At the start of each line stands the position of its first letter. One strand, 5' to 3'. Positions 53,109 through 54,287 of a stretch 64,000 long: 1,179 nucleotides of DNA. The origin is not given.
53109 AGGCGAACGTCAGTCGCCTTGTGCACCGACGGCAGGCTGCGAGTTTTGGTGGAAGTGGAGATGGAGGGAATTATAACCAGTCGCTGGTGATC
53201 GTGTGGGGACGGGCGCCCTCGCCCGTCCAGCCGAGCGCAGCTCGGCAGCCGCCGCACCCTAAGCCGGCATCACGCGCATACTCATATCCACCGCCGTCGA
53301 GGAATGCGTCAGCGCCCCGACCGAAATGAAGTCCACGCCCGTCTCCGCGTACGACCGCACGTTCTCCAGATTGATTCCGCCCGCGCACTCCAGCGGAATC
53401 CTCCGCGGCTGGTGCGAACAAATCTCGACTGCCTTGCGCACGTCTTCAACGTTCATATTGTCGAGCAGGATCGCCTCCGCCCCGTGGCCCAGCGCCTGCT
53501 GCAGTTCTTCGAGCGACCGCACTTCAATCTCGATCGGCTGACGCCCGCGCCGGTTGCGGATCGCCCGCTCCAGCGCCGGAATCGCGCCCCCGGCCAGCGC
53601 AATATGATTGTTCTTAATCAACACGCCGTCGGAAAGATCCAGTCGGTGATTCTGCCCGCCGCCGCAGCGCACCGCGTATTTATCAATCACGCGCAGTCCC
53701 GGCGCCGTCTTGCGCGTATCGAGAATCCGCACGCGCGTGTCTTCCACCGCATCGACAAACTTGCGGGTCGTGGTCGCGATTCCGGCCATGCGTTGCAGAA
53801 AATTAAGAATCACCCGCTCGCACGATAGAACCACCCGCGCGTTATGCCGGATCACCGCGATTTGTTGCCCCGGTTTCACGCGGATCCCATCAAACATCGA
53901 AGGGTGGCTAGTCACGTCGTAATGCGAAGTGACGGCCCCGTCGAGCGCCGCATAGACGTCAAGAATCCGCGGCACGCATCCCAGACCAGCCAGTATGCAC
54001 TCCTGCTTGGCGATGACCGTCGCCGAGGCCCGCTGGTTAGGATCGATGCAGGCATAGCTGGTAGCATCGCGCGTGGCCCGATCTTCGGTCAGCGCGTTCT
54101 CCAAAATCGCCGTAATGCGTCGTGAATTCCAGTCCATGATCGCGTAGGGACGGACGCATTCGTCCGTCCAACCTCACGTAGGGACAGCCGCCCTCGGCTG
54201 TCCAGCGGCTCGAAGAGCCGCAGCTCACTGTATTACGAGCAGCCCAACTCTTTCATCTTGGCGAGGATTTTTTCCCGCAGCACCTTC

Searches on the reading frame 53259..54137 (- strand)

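Call 21: search_protein_families(library=pfam, proteins=[window:53259-54137:-])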
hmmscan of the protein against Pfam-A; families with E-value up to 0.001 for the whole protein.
window:53259-54137:- (292 aa): 2 families
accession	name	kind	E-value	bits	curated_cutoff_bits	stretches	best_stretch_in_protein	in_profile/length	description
PF01729.25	QRPTase_C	-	1.3e-62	211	23.1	1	120-288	1-169/169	Quinolinate phosphoribosyl transferase, C-terminal domain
PF02749.22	QRPTase_N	-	3.2e-17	63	27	1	24-117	1-81/82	Quinolinate phosphoribosyl transferase, N-terminal domain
